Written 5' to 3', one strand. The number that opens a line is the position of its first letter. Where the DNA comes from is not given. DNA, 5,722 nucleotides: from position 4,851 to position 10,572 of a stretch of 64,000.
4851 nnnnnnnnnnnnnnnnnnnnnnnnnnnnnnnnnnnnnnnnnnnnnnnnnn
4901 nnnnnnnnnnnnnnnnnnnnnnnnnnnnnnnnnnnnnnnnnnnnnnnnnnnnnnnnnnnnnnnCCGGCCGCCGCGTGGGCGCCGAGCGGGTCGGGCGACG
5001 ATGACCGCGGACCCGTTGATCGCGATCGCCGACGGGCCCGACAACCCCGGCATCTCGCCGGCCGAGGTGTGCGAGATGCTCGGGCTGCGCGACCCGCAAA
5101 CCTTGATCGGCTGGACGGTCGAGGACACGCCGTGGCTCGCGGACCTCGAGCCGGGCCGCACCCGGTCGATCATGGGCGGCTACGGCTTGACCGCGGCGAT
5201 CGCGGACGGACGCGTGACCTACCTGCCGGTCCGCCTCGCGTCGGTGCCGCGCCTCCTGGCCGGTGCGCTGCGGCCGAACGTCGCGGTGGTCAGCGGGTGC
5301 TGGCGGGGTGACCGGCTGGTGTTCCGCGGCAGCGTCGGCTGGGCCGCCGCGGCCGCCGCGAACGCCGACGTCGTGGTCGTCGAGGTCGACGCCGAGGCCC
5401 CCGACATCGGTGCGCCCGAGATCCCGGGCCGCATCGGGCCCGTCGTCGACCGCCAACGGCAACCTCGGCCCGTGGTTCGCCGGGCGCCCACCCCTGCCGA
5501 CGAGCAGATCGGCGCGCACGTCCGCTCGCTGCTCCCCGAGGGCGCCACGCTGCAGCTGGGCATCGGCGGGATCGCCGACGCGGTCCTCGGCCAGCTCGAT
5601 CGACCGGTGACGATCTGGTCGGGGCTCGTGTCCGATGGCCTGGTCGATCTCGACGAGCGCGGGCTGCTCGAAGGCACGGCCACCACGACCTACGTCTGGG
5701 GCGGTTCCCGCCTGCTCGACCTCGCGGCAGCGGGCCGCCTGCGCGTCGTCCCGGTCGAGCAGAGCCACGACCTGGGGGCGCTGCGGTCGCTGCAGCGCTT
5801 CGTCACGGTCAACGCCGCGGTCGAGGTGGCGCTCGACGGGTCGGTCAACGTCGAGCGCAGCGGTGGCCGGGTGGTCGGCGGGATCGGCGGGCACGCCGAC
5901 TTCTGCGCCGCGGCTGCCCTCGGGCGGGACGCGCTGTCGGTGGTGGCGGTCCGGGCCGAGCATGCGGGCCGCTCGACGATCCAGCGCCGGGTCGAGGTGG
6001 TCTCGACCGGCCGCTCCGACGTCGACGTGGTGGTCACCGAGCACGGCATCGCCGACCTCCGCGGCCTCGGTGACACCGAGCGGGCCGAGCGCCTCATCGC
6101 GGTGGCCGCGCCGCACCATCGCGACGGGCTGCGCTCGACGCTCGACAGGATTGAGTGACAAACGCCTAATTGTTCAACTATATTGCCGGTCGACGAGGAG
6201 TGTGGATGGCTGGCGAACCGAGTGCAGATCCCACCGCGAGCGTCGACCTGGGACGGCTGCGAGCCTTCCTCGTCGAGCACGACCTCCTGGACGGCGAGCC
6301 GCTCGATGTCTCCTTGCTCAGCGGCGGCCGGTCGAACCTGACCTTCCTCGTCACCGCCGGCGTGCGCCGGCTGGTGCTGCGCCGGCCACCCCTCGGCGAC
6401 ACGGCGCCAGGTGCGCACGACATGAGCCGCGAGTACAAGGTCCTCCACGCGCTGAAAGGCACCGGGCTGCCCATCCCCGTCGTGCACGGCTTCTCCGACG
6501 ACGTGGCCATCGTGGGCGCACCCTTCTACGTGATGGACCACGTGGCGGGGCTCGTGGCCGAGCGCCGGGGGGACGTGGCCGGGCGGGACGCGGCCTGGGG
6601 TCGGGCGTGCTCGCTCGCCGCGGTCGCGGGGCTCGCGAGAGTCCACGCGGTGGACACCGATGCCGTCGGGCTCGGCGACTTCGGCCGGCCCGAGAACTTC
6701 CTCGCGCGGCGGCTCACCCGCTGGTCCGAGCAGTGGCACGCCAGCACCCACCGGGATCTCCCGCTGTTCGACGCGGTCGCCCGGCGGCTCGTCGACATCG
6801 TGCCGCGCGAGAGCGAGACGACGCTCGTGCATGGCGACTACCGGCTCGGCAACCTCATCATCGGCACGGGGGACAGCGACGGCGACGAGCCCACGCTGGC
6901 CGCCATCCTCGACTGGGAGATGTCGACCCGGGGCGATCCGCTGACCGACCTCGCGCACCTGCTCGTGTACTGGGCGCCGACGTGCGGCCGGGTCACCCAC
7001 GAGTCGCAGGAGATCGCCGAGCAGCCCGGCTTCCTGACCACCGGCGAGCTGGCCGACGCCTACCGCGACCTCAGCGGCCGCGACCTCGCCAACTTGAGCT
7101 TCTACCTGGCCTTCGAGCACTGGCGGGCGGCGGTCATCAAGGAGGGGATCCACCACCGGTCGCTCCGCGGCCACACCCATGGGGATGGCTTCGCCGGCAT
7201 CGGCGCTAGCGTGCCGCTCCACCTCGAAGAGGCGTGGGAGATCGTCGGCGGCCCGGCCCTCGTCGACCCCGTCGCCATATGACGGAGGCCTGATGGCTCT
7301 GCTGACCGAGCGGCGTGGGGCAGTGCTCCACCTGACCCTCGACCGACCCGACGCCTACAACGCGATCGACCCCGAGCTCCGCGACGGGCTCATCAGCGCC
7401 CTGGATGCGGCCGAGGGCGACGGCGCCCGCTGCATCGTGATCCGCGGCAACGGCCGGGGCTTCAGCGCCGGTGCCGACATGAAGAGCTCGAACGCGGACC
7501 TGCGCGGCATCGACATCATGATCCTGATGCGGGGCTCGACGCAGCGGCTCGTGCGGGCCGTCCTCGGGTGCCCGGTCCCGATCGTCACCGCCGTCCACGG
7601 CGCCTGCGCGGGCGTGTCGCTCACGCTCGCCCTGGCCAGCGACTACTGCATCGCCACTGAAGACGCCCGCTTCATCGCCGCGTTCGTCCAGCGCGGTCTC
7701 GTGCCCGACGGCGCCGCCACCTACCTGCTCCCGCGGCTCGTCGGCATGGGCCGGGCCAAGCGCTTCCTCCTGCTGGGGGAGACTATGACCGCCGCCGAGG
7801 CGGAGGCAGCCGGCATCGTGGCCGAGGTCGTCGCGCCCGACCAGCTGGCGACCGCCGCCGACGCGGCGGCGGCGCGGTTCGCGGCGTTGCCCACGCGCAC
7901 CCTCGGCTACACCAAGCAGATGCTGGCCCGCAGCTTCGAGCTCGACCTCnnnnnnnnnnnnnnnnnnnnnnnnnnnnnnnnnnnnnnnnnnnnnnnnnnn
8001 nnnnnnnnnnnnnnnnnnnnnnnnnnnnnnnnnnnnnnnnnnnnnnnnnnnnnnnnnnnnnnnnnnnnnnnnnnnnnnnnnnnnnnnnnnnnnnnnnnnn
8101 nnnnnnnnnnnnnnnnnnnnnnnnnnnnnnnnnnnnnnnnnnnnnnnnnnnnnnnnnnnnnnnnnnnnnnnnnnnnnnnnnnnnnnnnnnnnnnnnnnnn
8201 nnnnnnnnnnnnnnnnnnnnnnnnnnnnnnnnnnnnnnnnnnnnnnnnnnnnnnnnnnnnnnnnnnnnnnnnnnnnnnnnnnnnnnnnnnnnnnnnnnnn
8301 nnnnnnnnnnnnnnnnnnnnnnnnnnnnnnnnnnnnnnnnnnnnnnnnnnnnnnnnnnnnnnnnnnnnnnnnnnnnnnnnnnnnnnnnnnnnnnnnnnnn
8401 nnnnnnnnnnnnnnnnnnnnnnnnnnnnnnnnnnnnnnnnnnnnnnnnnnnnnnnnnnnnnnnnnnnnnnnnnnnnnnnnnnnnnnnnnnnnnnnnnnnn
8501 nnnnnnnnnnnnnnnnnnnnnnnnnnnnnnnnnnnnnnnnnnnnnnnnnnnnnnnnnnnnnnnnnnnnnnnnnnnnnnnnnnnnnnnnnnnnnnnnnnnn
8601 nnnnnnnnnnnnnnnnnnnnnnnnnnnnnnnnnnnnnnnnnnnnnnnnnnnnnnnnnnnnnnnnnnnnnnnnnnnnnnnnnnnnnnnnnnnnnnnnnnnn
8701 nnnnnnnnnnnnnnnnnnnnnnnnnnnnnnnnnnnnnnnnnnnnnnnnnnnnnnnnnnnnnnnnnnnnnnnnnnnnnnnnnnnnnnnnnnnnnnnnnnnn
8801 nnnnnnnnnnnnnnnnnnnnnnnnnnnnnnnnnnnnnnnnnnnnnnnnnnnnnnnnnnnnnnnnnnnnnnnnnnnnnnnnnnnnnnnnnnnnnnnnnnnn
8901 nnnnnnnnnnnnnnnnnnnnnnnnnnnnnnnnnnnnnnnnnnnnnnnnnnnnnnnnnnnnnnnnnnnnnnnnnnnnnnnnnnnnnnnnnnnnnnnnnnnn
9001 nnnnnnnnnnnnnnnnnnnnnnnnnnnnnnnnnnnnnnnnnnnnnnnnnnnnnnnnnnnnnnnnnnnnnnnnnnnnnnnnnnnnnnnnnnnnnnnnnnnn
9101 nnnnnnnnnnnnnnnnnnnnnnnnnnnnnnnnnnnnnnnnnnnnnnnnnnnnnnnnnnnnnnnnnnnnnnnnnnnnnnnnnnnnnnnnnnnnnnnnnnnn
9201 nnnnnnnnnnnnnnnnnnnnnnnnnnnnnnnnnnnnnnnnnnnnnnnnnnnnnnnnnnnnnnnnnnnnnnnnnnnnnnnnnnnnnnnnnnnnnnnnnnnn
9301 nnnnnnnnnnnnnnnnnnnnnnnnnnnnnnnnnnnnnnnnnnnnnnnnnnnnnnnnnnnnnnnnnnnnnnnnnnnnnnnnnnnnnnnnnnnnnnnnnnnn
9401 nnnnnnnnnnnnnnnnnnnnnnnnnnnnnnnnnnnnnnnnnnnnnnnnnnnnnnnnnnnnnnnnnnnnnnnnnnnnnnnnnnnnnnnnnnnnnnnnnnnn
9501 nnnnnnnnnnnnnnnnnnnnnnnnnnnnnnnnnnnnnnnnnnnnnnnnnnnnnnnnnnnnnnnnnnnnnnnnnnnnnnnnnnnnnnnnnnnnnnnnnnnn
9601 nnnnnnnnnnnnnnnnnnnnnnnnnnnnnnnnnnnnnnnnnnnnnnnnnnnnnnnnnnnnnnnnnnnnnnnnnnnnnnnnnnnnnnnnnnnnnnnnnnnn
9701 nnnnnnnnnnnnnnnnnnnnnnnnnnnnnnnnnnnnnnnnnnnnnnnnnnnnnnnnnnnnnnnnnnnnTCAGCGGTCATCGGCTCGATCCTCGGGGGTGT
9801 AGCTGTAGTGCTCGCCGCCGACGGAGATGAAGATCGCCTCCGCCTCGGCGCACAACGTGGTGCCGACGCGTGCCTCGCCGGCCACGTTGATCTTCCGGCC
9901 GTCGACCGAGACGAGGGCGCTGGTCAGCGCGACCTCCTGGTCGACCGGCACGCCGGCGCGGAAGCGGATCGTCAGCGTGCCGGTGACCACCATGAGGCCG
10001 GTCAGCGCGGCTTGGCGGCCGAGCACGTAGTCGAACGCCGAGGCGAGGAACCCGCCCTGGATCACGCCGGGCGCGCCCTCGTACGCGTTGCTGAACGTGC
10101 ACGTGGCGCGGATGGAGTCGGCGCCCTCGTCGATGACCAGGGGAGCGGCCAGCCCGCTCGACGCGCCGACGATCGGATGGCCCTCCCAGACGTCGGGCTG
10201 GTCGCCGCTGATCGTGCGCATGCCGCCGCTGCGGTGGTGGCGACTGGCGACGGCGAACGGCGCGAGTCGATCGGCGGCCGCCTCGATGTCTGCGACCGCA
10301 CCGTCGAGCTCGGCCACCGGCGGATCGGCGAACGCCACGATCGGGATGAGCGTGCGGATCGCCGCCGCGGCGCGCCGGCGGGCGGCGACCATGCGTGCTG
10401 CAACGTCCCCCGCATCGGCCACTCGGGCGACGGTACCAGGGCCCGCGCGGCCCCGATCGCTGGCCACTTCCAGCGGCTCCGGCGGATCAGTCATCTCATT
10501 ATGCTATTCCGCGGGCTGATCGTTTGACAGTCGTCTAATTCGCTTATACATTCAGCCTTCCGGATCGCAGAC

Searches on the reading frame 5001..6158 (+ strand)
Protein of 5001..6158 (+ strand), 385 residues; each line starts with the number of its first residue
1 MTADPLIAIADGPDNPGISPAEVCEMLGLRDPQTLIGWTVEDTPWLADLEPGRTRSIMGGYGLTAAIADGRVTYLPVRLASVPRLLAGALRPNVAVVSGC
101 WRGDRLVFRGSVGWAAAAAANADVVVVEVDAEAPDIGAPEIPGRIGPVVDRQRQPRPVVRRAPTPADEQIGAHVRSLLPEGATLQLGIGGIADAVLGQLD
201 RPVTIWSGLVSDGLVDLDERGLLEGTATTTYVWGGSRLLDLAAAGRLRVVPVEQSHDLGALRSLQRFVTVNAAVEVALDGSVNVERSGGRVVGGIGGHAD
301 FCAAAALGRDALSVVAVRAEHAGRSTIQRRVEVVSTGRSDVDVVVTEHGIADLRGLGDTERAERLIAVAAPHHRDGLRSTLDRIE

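Call 52: search_protein_families(library=pfam, proteins=[window:5001-6158:+], max_evalue=0.001)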
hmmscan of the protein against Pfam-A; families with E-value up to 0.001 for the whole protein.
window:5001-6158:+ (385 aa): 2 families
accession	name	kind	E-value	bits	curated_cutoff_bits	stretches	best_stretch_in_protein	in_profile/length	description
PF13336.12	AcetylCoA_hyd_C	-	2.6e-30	105.8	23.7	1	246-379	14-152/154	Acetyl-CoA hydrolase/transferase C-terminal domain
PF04223.18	CitF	-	0.00042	19.9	27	1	268-351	324-403/466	Citrate lyase, alpha subunit (CitF)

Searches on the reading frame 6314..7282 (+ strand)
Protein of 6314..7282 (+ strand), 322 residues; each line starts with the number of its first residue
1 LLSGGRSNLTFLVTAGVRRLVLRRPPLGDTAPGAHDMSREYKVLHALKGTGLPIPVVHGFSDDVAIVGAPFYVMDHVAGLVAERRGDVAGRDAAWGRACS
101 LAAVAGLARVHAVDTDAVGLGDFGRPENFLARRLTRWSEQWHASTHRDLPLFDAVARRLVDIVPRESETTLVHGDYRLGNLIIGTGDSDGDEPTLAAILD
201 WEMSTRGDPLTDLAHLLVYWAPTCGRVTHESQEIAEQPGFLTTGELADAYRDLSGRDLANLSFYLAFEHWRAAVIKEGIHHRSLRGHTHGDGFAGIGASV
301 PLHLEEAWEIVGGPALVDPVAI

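Call 52: search_protein_families(library=pfam, proteins=[window:6314-7282:+], max_evalue=0.001)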
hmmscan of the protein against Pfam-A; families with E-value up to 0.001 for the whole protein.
window:6314-7282:+ (322 aa): 2 families
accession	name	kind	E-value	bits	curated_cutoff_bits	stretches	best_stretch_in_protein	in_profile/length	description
PF01636.29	APH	-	1.2e-38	133.7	23.2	1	2-221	5-214/239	Phosphotransferase enzyme family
PF02958.26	EcKL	-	4.4e-05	23.4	22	1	155-219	199-263/294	Ecdysteroid kinase-like family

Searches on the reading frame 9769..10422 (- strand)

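Call 21: search_protein_families(library=pfam, proteins=[window:9769-10422:-], max_evalue=0.001)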
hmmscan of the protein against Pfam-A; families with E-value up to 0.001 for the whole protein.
window:9769-10422:- (217 aa): 1 family
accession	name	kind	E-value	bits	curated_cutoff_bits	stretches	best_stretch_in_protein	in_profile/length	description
PF03061.28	4HBT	-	2.4e-05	25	20.6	1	119-187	2-73/79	Thioesterase superfamily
